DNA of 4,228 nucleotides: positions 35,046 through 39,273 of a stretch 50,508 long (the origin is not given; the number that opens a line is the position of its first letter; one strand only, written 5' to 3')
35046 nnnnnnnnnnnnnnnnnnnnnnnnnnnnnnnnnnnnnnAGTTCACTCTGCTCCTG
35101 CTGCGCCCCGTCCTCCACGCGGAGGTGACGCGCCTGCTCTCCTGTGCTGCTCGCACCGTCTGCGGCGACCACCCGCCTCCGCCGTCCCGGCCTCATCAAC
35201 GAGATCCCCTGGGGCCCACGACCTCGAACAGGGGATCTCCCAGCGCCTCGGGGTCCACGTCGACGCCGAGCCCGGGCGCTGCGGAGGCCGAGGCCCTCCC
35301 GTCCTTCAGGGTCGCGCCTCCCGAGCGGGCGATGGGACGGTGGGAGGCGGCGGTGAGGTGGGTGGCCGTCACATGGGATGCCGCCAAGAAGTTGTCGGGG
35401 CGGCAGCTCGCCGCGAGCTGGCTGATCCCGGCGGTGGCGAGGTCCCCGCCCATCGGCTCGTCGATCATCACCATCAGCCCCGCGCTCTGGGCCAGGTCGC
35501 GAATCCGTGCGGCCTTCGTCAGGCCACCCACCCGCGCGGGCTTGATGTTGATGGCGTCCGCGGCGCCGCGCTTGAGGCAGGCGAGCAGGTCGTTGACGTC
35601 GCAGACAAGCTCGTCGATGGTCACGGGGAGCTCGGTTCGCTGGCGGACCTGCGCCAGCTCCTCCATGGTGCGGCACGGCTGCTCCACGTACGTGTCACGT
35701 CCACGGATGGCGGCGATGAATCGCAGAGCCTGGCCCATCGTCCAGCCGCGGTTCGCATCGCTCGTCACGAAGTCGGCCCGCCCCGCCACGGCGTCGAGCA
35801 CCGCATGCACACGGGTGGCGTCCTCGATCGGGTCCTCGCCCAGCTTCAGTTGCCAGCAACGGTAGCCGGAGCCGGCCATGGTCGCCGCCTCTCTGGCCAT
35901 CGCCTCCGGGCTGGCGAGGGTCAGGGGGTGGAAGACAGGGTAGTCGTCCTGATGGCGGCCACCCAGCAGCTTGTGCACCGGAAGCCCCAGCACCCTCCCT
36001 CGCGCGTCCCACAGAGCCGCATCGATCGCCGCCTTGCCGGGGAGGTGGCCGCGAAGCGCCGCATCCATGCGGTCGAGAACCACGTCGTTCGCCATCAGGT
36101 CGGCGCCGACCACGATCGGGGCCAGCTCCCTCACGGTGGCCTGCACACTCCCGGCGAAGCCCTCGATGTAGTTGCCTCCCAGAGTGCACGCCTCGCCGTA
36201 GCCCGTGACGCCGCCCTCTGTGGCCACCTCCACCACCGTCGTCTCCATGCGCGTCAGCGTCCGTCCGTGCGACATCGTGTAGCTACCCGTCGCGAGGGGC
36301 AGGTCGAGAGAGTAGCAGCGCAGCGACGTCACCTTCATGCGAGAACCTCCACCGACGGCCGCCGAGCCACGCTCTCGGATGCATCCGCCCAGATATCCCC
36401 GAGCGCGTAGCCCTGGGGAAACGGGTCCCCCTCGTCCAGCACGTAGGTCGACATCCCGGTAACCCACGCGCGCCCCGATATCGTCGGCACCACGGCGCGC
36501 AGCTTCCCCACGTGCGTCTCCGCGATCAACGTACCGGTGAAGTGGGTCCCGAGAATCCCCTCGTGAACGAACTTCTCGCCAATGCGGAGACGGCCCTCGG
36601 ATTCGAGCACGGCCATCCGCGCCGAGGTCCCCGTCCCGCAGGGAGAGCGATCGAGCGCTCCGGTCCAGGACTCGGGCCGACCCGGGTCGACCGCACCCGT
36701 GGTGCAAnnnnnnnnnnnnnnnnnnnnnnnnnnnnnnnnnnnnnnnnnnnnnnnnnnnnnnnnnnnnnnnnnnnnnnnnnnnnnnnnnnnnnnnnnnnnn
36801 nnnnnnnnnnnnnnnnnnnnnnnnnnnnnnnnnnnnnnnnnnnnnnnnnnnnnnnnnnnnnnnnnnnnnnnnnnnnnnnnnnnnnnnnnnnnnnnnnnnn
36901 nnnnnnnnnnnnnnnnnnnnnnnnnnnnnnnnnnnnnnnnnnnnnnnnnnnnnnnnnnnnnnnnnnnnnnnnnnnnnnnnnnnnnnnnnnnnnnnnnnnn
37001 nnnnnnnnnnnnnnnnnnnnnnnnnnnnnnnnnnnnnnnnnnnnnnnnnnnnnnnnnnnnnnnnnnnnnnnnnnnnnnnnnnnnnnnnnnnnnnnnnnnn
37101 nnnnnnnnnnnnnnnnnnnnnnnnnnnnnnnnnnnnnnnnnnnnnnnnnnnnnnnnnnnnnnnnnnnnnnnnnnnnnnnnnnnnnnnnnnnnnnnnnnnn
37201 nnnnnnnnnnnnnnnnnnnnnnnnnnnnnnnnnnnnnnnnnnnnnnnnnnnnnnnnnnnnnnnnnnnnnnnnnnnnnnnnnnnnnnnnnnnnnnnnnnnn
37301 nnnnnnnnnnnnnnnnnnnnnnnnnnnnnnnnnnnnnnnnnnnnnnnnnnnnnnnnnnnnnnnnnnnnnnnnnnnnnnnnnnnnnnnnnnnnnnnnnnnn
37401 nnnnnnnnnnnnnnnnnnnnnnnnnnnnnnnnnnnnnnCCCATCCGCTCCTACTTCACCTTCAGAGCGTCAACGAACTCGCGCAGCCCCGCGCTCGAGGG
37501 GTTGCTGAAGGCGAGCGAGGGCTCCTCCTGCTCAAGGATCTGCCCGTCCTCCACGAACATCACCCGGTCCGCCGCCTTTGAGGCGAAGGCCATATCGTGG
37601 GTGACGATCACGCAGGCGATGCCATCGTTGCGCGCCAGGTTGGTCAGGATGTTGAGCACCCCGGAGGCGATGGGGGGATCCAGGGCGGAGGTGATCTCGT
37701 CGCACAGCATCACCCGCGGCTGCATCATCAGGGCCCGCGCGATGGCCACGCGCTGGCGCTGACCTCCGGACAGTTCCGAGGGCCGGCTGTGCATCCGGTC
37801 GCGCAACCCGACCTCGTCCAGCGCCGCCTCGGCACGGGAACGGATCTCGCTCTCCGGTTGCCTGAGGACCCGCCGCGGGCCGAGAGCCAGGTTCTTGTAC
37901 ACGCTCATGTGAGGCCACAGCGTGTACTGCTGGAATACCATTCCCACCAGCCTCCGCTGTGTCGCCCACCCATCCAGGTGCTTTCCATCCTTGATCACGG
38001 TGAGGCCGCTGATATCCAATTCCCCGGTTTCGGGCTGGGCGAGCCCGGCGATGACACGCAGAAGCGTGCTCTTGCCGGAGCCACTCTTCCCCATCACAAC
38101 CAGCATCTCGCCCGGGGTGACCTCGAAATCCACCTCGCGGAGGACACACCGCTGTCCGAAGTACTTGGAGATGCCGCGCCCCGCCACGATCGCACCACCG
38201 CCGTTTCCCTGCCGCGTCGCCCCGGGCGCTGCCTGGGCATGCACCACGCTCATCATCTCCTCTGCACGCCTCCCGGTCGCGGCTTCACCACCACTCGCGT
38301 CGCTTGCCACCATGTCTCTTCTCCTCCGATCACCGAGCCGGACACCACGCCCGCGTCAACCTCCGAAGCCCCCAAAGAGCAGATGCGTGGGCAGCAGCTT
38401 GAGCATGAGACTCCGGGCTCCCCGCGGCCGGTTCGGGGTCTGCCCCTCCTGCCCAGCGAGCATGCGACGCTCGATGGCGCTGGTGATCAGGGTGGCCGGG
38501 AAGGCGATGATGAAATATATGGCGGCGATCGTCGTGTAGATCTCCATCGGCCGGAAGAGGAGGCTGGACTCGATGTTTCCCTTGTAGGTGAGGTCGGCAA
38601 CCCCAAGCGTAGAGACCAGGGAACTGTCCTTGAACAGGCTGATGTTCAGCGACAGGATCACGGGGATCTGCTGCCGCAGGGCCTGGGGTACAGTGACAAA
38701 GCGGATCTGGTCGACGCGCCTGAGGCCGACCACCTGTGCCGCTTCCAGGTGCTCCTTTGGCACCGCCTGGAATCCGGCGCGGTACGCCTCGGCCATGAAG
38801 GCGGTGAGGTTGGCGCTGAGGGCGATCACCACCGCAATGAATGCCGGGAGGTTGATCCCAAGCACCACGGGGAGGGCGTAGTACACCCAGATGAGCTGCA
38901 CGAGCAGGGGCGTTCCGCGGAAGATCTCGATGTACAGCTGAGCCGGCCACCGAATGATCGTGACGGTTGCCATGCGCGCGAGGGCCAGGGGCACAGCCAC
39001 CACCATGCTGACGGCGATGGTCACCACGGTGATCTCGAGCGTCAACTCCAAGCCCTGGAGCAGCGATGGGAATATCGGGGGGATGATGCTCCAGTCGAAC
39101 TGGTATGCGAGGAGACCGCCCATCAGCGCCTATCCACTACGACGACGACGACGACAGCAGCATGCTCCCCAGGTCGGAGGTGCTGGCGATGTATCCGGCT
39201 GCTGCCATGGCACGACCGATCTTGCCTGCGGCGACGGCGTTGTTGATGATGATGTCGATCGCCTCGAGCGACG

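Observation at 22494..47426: About 25 kb imino-acid/hydroxyproline catabolic supercluster around one GntR regulator, with far more enzymes than the known pathway needs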

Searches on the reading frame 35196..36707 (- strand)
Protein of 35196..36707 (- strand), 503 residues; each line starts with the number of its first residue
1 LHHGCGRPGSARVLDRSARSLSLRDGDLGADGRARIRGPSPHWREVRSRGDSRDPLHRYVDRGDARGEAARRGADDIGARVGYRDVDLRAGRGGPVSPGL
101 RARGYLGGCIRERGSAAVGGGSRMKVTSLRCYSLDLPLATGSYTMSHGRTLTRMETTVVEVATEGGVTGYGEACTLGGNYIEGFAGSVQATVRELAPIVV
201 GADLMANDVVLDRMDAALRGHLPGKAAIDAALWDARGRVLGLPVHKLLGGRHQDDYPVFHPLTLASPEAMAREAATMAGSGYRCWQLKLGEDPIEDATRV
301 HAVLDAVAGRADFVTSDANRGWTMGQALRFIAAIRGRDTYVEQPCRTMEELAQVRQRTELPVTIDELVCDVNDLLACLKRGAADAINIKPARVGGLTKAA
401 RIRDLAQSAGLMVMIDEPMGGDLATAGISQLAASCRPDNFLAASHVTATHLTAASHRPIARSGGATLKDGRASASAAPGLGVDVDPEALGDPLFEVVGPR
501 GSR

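Call 6: search_protein_families(library=pfam, proteins=[window:35196-36707:-])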
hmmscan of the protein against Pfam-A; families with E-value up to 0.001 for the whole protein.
window:35196-36707:- (503 aa): 2 families
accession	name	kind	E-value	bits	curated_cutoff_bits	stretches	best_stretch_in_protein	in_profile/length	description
PF13378.12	MR_MLE_C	-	7.7e-39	134.1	29.4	1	270-488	2-219/219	Enolase C-terminal domain-like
PF02746.21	MR_MLE_N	-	1.2e-17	64.6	22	1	150-249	22-117/117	Mandelate racemase / muconate lactonizing enzyme, N-terminal domain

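Call 9: search_protein_families(library=ncbifam, proteins=[window:35196-36707:-], max_evalue=1e-10)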
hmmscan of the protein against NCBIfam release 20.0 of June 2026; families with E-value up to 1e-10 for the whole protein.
window:35196-36707:- (503 aa): 15 families
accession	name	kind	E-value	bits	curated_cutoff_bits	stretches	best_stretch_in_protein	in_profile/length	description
NF043002.1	HProlDhtase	equivalog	2.8e-95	319.3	500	1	124-495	1-365/366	cis-3-hydroxy-L-proline dehydratase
TIGR02534.1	mucon_cyclo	subfamily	4.8e-42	144.3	334.95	1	149-488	22-361/368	muconate/chloromuconate family cycloisomerase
NF042940.1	racemase_DgcA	equivalog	4.3e-29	101.8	400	1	141-436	12-289/323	N-acetyl-D-Glu racemase DgcA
NF010624.0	PRK14017.1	equivalog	1.7e-27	96.5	311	1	158-489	17-357/382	galactonate dehydratase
NF041118.1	A_G_epim_Thtga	equivalog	2e-27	96.2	500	1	154-416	29-290/341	L-Ala-D/L-Glu epimerase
NF002782.0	PRK02901.1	equivalog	2.4e-25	89.2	288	1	278-407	97-233/328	o-succinylbenzoate synthase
TIGR01928.1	menC_lowGC_arch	equivalog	6.9e-22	77.9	200.65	1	149-429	16-289/325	o-succinylbenzoate synthase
TIGR01927.1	menC_gam_Gplu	equivalog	1.2e-21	77.4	130.55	1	144-457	12-302/307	o-succinylbenzoate synthase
NF047820.1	TalGalacDh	equivalog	9.5e-21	74.1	500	1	145-413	27-301/371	L-talarate/galactarate dehydratase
NF043051.1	ManoateDhtManD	equivalog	1.7e-18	66.7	550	0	158-303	19-164/403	D-mannonate dehydratase ManD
NF040790.2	glucon_galact_dh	equivalog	3.4e-18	65.6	750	1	157-489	26-366/390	bifunctional D-gluconate/D-galactonate dehydratase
NF011708.0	PRK15129.1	equivalog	1.1e-17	64.1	343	1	128-415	3-273/321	L-Ala-D/L-Glu epimerase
NF003473.0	PRK05105.1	equivalog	2.6e-16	59.6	236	1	261-439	117-294/331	o-succinylbenzoate synthase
NF011654.0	PRK15072.1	subfamily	9.1e-16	57.7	430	0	158-304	19-165/404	D-galactonate dehydratase family protein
NF040866.1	AraD_Arch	equivalog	4.2e-15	55.6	650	1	153-487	31-364/372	arabinonate dehydratase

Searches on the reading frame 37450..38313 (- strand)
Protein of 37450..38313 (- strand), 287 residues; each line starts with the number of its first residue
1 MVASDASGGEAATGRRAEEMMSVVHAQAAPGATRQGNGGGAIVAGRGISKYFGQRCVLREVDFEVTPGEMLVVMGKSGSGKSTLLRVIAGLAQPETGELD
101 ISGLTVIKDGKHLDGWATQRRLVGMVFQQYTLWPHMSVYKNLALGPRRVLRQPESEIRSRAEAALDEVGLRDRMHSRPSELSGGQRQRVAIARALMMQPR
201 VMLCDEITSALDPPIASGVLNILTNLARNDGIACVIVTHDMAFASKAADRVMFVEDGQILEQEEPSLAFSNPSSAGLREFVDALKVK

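Call 6: search_protein_families(library=pfam, proteins=[window:37450-38313:-])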
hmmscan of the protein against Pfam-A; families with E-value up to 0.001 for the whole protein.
window:37450-38313:- (287 aa): 7 families
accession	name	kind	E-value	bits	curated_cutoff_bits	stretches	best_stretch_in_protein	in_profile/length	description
PF00005.33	ABC_tran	-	1e-36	127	25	1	58-209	1-137/137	ABC transporter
PF13304.12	AAA_21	-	1.4e-09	38.9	27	1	178-242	235-301/304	AAA domain, putative AbiEii toxin, Type IV TA system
PF02463.25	SMC_N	-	4.3e-06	26.8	40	1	70-256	26-216/220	RecF/RecN/SMC N terminal domain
PF03193.22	RsgA_GTPase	-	0.00027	21.3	30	1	68-100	106-138/174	RsgA GTPase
PF13401.12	AAA_22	-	0.00034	21.4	27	0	69-235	6-119/130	AAA domain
PF13555.12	AAA_29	-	0.0004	20.5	27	1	62-85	16-39/61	P-loop containing region of AAA domain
PF20703.3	nSTAND1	-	0.00062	19.9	27.1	0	51-92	16-55/379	Novel STAND NTPase 1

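Call 9: search_protein_families(library=ncbifam, proteins=[window:37450-38313:-], max_evalue=1e-10)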
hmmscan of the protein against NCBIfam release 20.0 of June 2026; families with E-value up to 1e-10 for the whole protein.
window:37450-38313:- (287 aa): 176 families (the best 25 are shown)
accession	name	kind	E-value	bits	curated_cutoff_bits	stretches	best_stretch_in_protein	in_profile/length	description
NF007027.0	PRK09493.1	equivalog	2e-70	236.9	379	1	46-282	5-237/240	glutamine ABC transporter ATP-binding protein GlnQ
NF008338.0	PRK11124.1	equivalog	1.1e-64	218.3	369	1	46-281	6-240/242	arginine ABC transporter ATP-binding protein ArtP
TIGR03005.1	ectoine_ehuA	equivalog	4e-64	216.3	345.4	1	47-283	5-249/252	ectoine/hydroxyectoine ABC transporter ATP-binding protein EhuA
NF008428.0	PRK11264.1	equivalog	8.6e-60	202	406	1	47-284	8-247/250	L-cystine ABC transporter ATP-binding protein TcyN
NF006987.0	PRK09452.1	equivalog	1.1e-56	192.2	482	1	41-281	16-248/378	spermidine/putrescine ABC transporter ATP-binding protein PotA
NF040933.2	ABC_arch_GlcV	equivalog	1.2e-54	185.6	450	1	49-281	9-242/357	glucose ABC transporter ATP-binding protein GlcV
TIGR00968.1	3a0106s01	subfamily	1.8e-54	184.8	342.75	1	47-283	5-233/237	sulfate ABC transporter ATP-binding protein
TIGR03265.1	PhnT2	equivalog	6.9e-54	183.4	457.7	1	46-282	8-236/353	putative 2-aminoethylphosphonate ABC transporter ATP-binding protein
TIGR01187.1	potA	subfamily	1.7e-53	181.8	355.6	1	73-281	1-201/325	polyamine ABC transporter ATP-binding protein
TIGR00972.1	3a0107s01c2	equivalog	2.6e-53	180.9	343.2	1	46-281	5-243/248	phosphate ABC transporter ATP-binding protein PstB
TIGR01186.1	proV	subfamily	5.7e-53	180.3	326.6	1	53-284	4-233/363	betaine/proline/choline family ABC transporter ATP-binding protein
TIGR02315.1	ABC_phnC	equivalog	7.6e-53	179.4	266.1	1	48-266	7-231/243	phosphonate ABC transporter ATP-binding protein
NF007908.0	PRK10619.1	equivalog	1.9e-52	178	466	1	48-282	11-253/257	histidine ABC transporter ATP-binding protein HisP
TIGR03258.1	PhnT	equivalog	6.1e-52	176.8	499.15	1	48-281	14-240/359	2-aminoethylphosphonate ABC transport system ATP-binding subunit PhnT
TIGR02673.1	FtsE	equivalog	9.1e-52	175.8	264.85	1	50-258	10-214/214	cell division ATP-binding protein FtsE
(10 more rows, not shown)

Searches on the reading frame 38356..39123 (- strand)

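Call 6: search_protein_families(library=pfam, proteins=[window:38356-39123:-])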
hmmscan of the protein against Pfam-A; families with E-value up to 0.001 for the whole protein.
window:38356-39123:- (255 aa): 1 family
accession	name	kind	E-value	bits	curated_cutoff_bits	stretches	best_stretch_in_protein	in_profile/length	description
PF00528.27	BPD_transp_1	-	2.7e-16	60.3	26.4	1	49-221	9-182/184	Binding-protein-dependent transport system inner membrane component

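Call 9: search_protein_families(library=ncbifam, proteins=[window:38356-39123:-], max_evalue=1e-10)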
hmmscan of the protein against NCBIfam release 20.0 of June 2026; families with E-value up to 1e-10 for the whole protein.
window:38356-39123:- (255 aa): 10 families
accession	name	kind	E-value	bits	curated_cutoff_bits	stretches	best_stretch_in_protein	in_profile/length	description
TIGR03004.1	ectoine_ehuC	equivalog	1.6e-45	155.6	196.95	1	18-226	4-211/214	ectoine/hydroxyectoine ABC transporter permease subunit EhuC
NF007028.0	PRK09494.1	equivalog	9.5e-43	146.6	303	1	8-221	2-216/219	glutamine ABC transporter permease GlnP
NF011680.0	PRK15100.1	equivalog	9.9e-39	133.5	300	1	18-221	12-214/222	cystine ABC transporter permease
TIGR03003.1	ectoine_ehuD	equivalog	2.8e-38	131.9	205.2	1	9-220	1-211/212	ectoine/hydroxyectoine ABC transporter permease subunit EhuD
NF011687.0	PRK15107.1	equivalog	1.2e-34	120.2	318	1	7-220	2-222/224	glutamate/aspartate ABC transporter permease GltK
TIGR01726.1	HEQRo_perm_3TM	subfamily_domain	9.2e-28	96.7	42.2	1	18-116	2-99/99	ABC transporter permease subunit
NF011651.0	PRK15069.1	subfamily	1.1e-25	90.4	306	1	22-223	20-230/237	histidine ABC transporter permease HisM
NF008336.0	PRK11122.1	equivalog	2.5e-24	86.2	248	1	18-224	5-218/222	arginine ABC transporter permease ArtM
NF008337.0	PRK11123.1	equivalog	9.7e-22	77.6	277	1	90-221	99-230/238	arginine ABC transporter permease ArtQ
NF011714.0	PRK15135.1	subfamily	8.6e-16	58.4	319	1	21-221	9-219/228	histidine ABC transporter permease HisQ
